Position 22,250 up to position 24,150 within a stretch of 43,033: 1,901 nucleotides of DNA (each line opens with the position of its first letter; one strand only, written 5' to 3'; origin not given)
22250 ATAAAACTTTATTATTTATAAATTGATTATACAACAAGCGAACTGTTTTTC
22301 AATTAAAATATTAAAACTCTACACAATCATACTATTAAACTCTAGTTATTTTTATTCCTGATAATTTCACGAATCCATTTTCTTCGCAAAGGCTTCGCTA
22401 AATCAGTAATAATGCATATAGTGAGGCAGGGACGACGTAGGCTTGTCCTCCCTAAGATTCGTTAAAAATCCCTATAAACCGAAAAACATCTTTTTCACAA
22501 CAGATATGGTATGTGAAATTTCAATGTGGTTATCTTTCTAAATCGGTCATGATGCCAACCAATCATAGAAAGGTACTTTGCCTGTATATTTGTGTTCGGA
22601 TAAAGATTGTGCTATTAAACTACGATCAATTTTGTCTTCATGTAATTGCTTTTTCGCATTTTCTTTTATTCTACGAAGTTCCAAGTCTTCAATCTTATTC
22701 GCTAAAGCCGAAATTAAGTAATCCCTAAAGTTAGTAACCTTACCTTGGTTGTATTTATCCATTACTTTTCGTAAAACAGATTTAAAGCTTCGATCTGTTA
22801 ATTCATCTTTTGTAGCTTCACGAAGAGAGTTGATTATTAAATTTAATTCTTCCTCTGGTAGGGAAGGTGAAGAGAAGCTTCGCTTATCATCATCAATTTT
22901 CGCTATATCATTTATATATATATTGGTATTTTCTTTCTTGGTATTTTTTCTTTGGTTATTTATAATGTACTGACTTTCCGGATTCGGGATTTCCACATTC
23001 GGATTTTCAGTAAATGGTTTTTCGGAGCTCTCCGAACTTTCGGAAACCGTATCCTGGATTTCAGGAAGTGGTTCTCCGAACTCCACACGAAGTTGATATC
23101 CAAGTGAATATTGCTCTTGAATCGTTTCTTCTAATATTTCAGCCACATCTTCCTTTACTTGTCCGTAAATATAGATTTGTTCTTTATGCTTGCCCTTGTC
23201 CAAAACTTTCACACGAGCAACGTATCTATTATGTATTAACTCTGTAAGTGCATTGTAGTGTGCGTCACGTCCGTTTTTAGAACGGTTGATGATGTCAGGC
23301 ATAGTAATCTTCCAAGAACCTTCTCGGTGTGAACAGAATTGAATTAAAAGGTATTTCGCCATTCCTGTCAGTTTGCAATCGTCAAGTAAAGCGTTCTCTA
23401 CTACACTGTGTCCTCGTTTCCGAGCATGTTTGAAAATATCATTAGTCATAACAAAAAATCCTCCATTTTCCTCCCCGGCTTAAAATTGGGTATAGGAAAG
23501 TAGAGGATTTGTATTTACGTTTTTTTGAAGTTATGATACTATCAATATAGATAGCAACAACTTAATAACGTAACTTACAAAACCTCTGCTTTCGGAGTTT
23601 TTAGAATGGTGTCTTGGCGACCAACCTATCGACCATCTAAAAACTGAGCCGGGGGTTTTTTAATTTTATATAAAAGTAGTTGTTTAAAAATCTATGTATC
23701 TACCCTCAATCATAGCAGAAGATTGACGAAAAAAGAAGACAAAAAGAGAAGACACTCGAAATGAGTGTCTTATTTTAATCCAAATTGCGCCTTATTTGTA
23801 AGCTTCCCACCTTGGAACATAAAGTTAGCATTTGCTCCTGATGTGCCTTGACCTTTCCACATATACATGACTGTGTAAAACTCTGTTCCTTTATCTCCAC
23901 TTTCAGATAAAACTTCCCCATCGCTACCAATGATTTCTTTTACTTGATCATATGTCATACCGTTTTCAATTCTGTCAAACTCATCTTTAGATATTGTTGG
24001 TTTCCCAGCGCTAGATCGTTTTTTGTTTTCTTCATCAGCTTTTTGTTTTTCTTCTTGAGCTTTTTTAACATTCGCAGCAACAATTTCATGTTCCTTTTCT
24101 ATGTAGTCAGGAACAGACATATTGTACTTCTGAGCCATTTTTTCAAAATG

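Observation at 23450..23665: rep leader contains mutually exclusive terminator and antiterminator helices plus a predicted countertranscript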

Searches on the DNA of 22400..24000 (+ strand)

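Call 7: search_dna_similar(query=window:22400-24000:+, collection=phages, mode=distant, max_rows=40)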
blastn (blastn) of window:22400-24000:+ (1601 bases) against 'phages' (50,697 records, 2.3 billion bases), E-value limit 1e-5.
Records with a match: 44; places in all: 48; records where one place covers at least 80% of the query: 0.
Best place of each record, by identity: 80-90% 7; 60-80% 37.
By first word of the organism name: Bacillus 28; Paenibacillus 15; Pectobacterium 1.
By host as written in the record: Paenibacillus larvae 9; Bacillus cereus 5; Bacillus thuringiensis serovar tenebrionis strain YBT-1765 2; Bacillus thuringiensis subsp. Kurstaki 2; Bacillus thuringiensis BGSC 4AJ1 2; Bacillus thuringiensis VKM B-83 2; Paenibacillus larvae ATCC 9545 2; Paenibacillus larvae 2006 2; and 14 more.
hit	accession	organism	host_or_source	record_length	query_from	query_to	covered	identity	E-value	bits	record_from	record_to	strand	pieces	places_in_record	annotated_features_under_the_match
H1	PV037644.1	Bacillus phage vB_BcM_CUBc25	Bacillus cereus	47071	1044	1376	21%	69.4%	4e-21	109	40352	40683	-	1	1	hypothetical protein (x2) | replication initiator protein A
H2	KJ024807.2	Bacillus phage vB_BtS_BMBtp3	Bacillus thuringiensis serovar ...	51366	1048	1376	21%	69.0%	2e-17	98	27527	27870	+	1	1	none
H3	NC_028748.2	Bacillus phage vB_BtS_BMBtp3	Bacillus thuringiensis serovar ...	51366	1048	1376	21%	69.0%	2e-17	98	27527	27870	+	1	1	none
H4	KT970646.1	Bacillus phage phiS58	Bacillus cereus S58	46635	1048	1376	21%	68.6%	3e-16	93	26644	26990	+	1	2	hypothetical protein | replication initiator protein A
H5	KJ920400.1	Bacillus phage Waukesha92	Bacillus thuringiensis subsp. Kurstaki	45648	1048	1376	21%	68.6%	3e-16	93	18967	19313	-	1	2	DNAD domain protein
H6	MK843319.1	Bacillus phage vB_BthS-TP21T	-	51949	1048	1376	21%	68.6%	3e-16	93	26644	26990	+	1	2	replication initiator protein A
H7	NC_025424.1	Bacillus phage Waukesha92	Bacillus thuringiensis subsp. Kurstaki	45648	1048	1376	21%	68.6%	3e-16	93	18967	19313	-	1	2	replication protein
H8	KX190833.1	Bacillus phage vB_BtS_BMBtp14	Bacillus thuringiensis BGSC 4AJ1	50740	1054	1340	18%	72.4%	3e-29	136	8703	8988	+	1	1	hypothetical protein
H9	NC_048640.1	Bacillus phage vB_BtS_BMBtp14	Bacillus thuringiensis BGSC 4AJ1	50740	1054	1340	18%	72.4%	3e-29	136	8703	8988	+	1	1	hypothetical protein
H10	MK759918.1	Bacillus phage vB_BtS_B83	Bacillus thuringiensis VKM B-83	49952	1055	1339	18%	71.6%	1e-26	128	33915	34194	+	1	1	none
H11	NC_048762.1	Bacillus phage vB_BtS_B83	Bacillus thuringiensis VKM B-83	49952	1055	1339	18%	71.6%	1e-26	128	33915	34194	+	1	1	none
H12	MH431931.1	Paenibacillus phage Yyerffej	Paenibacillus larvae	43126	1370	1589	14%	71.4%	1e-20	107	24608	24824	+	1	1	putative membrane lipoprotein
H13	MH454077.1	Paenibacillus phage Bloom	Paenibacillus larvae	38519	1370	1589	14%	71.4%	1e-20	107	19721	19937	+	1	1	putative membrane lipoprotein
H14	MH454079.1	Paenibacillus phage Jacopo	Paenibacillus larvae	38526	1370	1589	14%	71.4%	1e-20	107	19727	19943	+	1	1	putative membrane lipoprotein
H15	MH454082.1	Paenibacillus phage Genki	Paenibacillus larvae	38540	1370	1589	14%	71.4%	1e-20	107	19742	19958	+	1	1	putative membrane lipoprotein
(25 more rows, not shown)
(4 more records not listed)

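Call 8: search_dna_similar(query=window:22400-24000:+, collection=plasmids, mode=distant, max_rows=40)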
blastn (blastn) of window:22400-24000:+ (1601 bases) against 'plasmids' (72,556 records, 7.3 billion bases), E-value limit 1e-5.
Records with a match: 83; places in all: 97; records where one place covers at least 80% of the query: 3.
Best place of each record, by identity: 90-95% 6; 80-90% 26; 60-80% 51.
By first word of the organism name: Bacillus 81; Aeromonas 1; Thermoactinomyces 1.
By predicted mobility (MOB-suite, as given by PLSDB): non-mobilizable 74; conjugative 5; mobilizable 4.
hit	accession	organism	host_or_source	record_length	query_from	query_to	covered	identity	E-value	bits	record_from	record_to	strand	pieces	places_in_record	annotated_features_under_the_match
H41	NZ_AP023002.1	Bacillus cereus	-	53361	8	1352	84%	90.9%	0e+0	1875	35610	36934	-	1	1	hypothetical protein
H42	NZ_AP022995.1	Bacillus cereus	-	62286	8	1352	84%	90.9%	0e+0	1875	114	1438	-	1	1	hypothetical protein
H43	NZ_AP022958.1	Bacillus cereus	-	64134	8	1352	84%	90.9%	0e+0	1875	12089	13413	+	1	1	hypothetical protein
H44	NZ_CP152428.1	Bacillus paramycoides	mixed culture,soil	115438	150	1351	75%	75.0%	0e+0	817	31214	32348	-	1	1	hypothetical protein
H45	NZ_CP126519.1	Bacillus toyonensis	bacterial isolate,warm, humid forested ...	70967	150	1340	74%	74.8%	0e+0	797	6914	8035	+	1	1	hypothetical protein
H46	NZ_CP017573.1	Bacillus thuringiensis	whole organism,soil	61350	150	1344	75%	73.7%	0e+0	744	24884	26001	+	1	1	hypothetical protein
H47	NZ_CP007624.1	Bacillus pseudomycoides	-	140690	242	1324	68%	77.6%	0e+0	819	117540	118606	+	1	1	hypothetical protein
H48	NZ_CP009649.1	Bacillus pseudomycoides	-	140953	242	1324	68%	77.6%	0e+0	819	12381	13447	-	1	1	hypothetical protein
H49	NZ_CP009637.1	Bacillus cereus 03BB108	Dust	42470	8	1378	28%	90.0%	1e-127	598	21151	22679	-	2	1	hypothetical protein | DUF4236 domain-containing protein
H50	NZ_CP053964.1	Bacillus cereus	-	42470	8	1378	28%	90.0%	1e-127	598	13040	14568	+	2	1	hypothetical protein | DUF4236 domain-containing protein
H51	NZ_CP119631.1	Bacillus paranthracis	white bream,bacteria culture,liver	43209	9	1372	28%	90.3%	3e-124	595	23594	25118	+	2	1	replication protein | hypothetical protein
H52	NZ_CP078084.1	Bacillus tropicus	Cell culture,soil sample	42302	9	1378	28%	83.6%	2e-81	445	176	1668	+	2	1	DnaD domain protein | DUF4236 domain-containing protein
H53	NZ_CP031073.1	Bacillus mycoides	cell culture,soil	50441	60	1352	23%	88.7%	1e-110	471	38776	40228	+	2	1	replication protein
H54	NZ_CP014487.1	Bacillus cereus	Knife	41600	1044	1378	21%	84.1%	1e-84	323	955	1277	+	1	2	hypothetical protein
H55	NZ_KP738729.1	Aeromonas sp. Ne-1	-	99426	246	646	25%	68.4%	1e-32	150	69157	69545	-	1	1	hypothetical protein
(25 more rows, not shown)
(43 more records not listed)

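Call 11: search_dna_similar(query=window:23440-23780:-, collection=plasmids, mode=distant, max_rows=60, rows=spread)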
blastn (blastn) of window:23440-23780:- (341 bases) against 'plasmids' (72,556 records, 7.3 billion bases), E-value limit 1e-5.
Records with a match: 73; places in all: 75; records where one place covers at least 80% of the query: 60.
Best place of each record, by identity: 90-95% 11; 80-90% 16; 60-80% 46.
By first word of the organism name: Bacillus 73.
By predicted mobility (MOB-suite, as given by PLSDB): non-mobilizable 64; conjugative 5; mobilizable 4.
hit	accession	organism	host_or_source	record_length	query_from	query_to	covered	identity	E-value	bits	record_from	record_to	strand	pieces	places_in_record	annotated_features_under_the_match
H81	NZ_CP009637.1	Bacillus cereus 03BB108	Dust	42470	4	337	98%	91.3%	3e-128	465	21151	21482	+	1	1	hypothetical protein | DUF4236 domain-containing protein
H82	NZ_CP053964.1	Bacillus cereus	-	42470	4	337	98%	91.3%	3e-128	465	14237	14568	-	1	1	hypothetical protein | DUF4236 domain-containing protein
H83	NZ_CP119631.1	Bacillus paranthracis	white bream,bacteria culture,liver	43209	10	337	96%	91.2%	5e-125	454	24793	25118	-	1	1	replication protein | hypothetical protein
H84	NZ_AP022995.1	Bacillus cereus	-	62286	30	339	91%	93.9%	1e-127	463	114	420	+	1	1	hypothetical protein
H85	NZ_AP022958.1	Bacillus cereus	-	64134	30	339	91%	93.9%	1e-127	463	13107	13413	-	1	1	hypothetical protein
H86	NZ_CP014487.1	Bacillus cereus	Knife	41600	4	338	98%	84.1%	2e-85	323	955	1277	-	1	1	hypothetical protein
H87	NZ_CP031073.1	Bacillus mycoides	cell culture,soil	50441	30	338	91%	90.0%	2e-111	409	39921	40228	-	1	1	replication protein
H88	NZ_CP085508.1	Bacillus cereus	soil sample,soil from tomato plant roots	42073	31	339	91%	80.9%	5e-68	264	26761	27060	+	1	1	hypothetical protein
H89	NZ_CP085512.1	Bacillus cereus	soil sample,soil from tomato plant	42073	31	339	91%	80.9%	5e-68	264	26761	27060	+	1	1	hypothetical protein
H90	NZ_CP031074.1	Bacillus mycoides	cell culture,soil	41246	39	339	88%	82.9%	7e-73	280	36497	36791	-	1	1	hypothetical protein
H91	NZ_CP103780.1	Bacillus toyonensis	cell culture,Commercial plant nursery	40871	42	340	88%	82.3%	3e-70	271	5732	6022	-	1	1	hypothetical protein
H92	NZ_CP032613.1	Bacillus thuringiensis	single cell,soil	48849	31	339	91%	79.6%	1e-63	251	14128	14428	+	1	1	hypothetical protein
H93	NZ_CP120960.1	Bacillus cereus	Moschus berezovskii,liver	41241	42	339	87%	82.5%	1e-70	273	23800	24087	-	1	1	hypothetical protein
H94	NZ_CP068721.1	Bacillus cereus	Angelica sinensis Dlies,single cell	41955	42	339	87%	82.4%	3e-71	275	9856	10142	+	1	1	hypothetical protein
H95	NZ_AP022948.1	Bacillus cereus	-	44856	5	338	98%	70.3%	3e-26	125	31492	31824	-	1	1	replication initiator protein A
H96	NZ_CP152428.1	Bacillus paramycoides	mixed culture,soil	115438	31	341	91%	74.7%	2e-41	176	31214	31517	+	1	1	hypothetical protein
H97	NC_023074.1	Bacillus thuringiensis serovar tenebrionis str. YBT-1765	-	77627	6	334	96%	69.0%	2e-17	98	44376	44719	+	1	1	none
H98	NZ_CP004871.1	Bacillus thuringiensis serovar kurstaki str. HD-1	soil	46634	6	334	96%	68.6%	2e-16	93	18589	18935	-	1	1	replication initiator protein A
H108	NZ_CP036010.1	Bacillus mycoides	cell culture,soil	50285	10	334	95%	69.2%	1e-19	104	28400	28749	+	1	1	hypothetical protein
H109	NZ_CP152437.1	Bacillus sp. BR3(2024)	sigle cell,soil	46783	6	334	96%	68.3%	4e-19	103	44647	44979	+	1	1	hypothetical protein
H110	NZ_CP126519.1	Bacillus toyonensis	bacterial isolate,warm, humid forested ...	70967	42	341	88%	73.9%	2e-36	159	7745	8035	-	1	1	hypothetical protein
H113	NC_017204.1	Bacillus thuringiensis serovar chinensis CT-43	-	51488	30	340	91%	70.0%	2e-22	113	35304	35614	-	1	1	hypothetical protein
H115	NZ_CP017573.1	Bacillus thuringiensis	whole organism,soil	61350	38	328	85%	74.5%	2e-35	157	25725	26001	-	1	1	none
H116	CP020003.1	Bacillus thuringiensis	Bacillus thuringiensis subsp,whole ...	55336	30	334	89%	70.3%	2e-22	113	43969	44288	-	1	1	replication protein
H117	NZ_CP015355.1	Bacillus thuringiensis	Caenorhabditis elegans,whole organism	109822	31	328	87%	71.9%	2e-28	133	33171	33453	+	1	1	none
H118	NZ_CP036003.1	Bacillus mycoides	cell culture,soil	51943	30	337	90%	69.1%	1e-19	104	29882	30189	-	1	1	hypothetical protein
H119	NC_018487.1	Bacillus thuringiensis HD-771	-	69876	28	334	90%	69.3%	2e-17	97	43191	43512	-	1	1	helix-turn-helix domain-containing protein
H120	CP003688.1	Bacillus thuringiensis MC28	-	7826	42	339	87%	70.8%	9e-27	128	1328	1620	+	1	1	hypothetical protein | RepA protein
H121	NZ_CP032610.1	Bacillus thuringiensis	single cell,soil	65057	28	337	91%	67.9%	2e-10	73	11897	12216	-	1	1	hypothetical protein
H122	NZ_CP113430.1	Bacillus cereus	cell culture,petroleum sludge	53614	28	337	91%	67.9%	4e-12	80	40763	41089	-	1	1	hypothetical protein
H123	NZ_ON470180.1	Bacillus thuringiensis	-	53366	43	334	86%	72.0%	4e-25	123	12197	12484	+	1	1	DnaD domain protein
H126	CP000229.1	Bacillus cereus Q1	-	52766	30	331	89%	69.4%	4e-18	99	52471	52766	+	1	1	none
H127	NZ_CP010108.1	Bacillus thuringiensis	soil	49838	43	328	84%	73.2%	4e-31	141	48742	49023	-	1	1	none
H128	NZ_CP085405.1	Bacillus anthracis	single cell,soil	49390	42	328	84%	71.5%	4e-25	122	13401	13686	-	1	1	none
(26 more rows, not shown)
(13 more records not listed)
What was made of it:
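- The leader is conserved directly upstream of rep start codons in 73 plasmid records (call 11) and in about 11 of the 44 matching phage records (call 7).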

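Call 12: get_annotated_region(hit=H81, flank=1500)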
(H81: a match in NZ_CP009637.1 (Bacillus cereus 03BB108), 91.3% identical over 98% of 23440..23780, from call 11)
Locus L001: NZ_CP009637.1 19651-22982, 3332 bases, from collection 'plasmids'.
description: Bacillus cereus 03BB108 plasmid pBFI_5, complete sequence
organism: Bacillus cereus 03BB108 (NCBI taxid 451709)
taxonomy: Bacteria; Bacillota; Bacilli; Bacillales; Bacillaceae; Bacillus; Bacillus cereus; Bacillus cereus 03BB108
host: -; source: Dust; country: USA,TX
typing (MOB-suite, as given by PLSDB): non-mobilizable; replicon rep_cluster_845
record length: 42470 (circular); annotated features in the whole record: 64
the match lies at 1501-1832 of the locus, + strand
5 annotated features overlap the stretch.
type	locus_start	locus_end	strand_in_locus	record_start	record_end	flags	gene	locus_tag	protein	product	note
CDS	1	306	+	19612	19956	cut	-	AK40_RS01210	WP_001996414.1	helix-turn-helix transcriptional regulator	-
CDS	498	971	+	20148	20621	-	-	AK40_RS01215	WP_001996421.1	hypothetical protein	-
CDS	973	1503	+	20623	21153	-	-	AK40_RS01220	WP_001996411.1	DUF4236 domain-containing protein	-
CDS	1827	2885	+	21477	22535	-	-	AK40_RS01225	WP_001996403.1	hypothetical protein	-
CDS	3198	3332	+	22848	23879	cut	-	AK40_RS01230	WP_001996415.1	ParM/StbA family protein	GO:0030541 - plasmid partitioning [Evidence IEA]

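Call 13: get_annotated_region(hit=H84, flank=1500)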
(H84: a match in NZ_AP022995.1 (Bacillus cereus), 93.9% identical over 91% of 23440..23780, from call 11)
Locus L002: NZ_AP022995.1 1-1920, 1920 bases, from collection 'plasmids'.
description: Bacillus cereus strain 30075 plasmid p30075_1, complete sequence
organism: Bacillus cereus (NCBI taxid 1396)
taxonomy: Bacteria; Bacillota; Bacilli; Bacillales; Bacillaceae; Bacillus; Bacillus cereus
host: -; source: -; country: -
typing (MOB-suite, as given by PLSDB): non-mobilizable
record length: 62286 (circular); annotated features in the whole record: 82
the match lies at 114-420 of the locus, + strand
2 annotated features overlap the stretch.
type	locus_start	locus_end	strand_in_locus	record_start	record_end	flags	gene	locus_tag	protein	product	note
CDS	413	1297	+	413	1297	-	-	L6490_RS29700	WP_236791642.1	hypothetical protein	-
CDS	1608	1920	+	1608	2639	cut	-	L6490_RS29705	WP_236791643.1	ParM/StbA family protein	GO:0030541 - plasmid partitioning [Evidence IEA]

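Call 14: get_annotated_region(hit=H86, flank=1500)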
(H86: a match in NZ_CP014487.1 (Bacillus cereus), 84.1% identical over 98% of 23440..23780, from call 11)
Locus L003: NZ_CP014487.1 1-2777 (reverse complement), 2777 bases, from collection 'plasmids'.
description: Bacillus cereus strain FORC021 plasmid unnamed, complete sequence
organism: Bacillus cereus (NCBI taxid 1396)
taxonomy: Bacteria; Bacillota; Bacilli; Bacillales; Bacillaceae; Bacillus; Bacillus cereus
host: -; source: Knife; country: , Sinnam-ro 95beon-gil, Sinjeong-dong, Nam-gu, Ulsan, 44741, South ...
typing (MOB-suite, as given by PLSDB): non-mobilizable; replicon rep_cluster_1698,rep_cluster_845
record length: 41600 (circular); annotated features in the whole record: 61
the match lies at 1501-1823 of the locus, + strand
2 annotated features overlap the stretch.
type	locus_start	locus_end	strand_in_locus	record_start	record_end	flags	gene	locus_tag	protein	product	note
CDS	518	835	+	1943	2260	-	-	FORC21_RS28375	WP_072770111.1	helix-turn-helix transcriptional regulator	-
CDS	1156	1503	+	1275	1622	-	-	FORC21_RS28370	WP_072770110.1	hypothetical protein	-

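Call 15: get_annotated_region(hit=H87, flank=1500)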
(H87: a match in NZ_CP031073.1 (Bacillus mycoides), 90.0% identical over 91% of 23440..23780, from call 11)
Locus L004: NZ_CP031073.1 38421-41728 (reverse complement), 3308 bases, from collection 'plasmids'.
description: Bacillus mycoides strain BPN401 plasmid pl50, complete sequence
organism: Bacillus mycoides (NCBI taxid 1405)
taxonomy: Bacteria; Bacillota; Bacilli; Bacillales; Bacillaceae; Bacillus; Bacillus mycoides
host: -; source: cell culture,soil; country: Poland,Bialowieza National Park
typing (MOB-suite, as given by PLSDB): non-mobilizable; replicon rep_cluster_1396,rep_cluster_845
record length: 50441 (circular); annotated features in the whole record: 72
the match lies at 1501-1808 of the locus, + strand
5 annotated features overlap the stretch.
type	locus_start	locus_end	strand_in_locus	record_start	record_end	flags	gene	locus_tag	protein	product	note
CDS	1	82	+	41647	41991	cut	-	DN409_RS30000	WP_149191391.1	helix-turn-helix transcriptional regulator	-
CDS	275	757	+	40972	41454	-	-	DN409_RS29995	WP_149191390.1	PH domain-containing protein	-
CDS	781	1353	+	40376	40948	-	-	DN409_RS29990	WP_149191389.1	hypothetical protein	-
CDS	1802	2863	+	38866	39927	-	-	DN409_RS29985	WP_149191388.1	replication protein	-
CDS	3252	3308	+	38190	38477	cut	-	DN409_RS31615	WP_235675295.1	DUF3967 domain-containing protein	-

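Call 16: get_annotated_region(hit=H88, flank=1500)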
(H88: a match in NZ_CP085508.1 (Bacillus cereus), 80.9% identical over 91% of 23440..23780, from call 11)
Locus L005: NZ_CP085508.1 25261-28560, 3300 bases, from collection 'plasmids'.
description: Bacillus cereus strain HD2.4 plasmid unnamed2, complete sequence
organism: Bacillus cereus (NCBI taxid 1396)
taxonomy: Bacteria; Bacillota; Bacilli; Bacillales; Bacillaceae; Bacillus; Bacillus cereus
host: -; source: soil sample,soil from tomato plant roots; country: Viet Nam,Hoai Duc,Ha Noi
typing (MOB-suite, as given by PLSDB): non-mobilizable
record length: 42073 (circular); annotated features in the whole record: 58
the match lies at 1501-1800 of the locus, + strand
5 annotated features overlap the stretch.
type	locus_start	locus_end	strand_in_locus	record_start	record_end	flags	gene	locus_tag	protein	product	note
CDS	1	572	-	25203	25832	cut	-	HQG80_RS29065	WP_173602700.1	sigma-70 family RNA polymerase sigma factor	GO:0006352 - DNA-templated transcription initiation [Evidence IEA]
CDS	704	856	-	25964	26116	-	-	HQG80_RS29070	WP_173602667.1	hypothetical protein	-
CDS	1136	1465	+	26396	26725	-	-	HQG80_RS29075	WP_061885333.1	helix-turn-helix transcriptional regulator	-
CDS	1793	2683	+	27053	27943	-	-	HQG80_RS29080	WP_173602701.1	hypothetical protein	-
CDS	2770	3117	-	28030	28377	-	-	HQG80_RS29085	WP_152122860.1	helix-turn-helix transcriptional regulator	-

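Call 17: get_annotated_region(hit=H90, flank=1500)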
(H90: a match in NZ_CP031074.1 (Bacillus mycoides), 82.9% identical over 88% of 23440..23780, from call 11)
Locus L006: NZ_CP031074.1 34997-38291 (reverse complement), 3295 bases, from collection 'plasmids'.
description: Bacillus mycoides strain BPN401 plasmid pl41, complete sequence
organism: Bacillus mycoides (NCBI taxid 1405)
taxonomy: Bacteria; Bacillota; Bacilli; Bacillales; Bacillaceae; Bacillus; Bacillus mycoides
host: -; source: cell culture,soil; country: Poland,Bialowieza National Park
typing (MOB-suite, as given by PLSDB): non-mobilizable; replicon rep_cluster_1912
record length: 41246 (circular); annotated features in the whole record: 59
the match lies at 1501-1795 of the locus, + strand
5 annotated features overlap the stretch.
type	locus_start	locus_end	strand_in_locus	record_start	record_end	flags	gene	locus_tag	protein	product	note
CDS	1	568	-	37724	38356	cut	-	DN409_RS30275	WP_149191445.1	sigma-70 family RNA polymerase sigma factor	GO:0006352 - DNA-templated transcription initiation [Evidence IEA]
CDS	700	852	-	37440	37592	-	-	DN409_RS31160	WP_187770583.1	hypothetical protein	-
CDS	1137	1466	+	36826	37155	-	-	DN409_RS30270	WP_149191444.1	helix-turn-helix transcriptional regulator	-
CDS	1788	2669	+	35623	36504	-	-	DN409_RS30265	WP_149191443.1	hypothetical protein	-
CDS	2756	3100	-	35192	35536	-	-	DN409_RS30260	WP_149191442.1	helix-turn-helix transcriptional regulator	-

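Call 18: get_annotated_region(hit=H92, flank=1500)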
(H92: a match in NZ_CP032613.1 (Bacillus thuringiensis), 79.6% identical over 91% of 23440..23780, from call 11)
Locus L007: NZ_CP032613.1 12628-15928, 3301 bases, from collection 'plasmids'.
description: Bacillus thuringiensis strain QZL38 plasmid p.6, complete sequence
organism: Bacillus thuringiensis (NCBI taxid 1428)
taxonomy: Bacteria; Bacillota; Bacilli; Bacillales; Bacillaceae; Bacillus; Bacillus thuringiensis
host: -; source: single cell,soil; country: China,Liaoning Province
typing (MOB-suite, as given by PLSDB): non-mobilizable
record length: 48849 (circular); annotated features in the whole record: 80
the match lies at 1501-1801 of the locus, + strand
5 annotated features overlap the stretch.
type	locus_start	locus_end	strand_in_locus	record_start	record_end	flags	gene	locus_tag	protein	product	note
CDS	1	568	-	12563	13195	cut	-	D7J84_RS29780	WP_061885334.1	sigma-70 family RNA polymerase sigma factor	GO:0006352 - DNA-templated transcription initiation [Evidence IEA]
CDS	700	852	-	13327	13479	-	-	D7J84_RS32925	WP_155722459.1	hypothetical protein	-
CDS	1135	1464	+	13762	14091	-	-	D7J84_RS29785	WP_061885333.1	helix-turn-helix transcriptional regulator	-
CDS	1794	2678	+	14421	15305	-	-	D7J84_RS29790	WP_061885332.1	hypothetical protein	-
CDS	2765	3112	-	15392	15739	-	-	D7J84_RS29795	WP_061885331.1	helix-turn-helix transcriptional regulator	-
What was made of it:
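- On pIP501 / Inc18 family proper: An adjacent HTH gene is seen only in some relatives (calls 16-18).
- Closest known: pIP501 / pAMbeta1. Different: An HTH gene is adjacent only in some relatives (L005-L007, calls 16-18).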
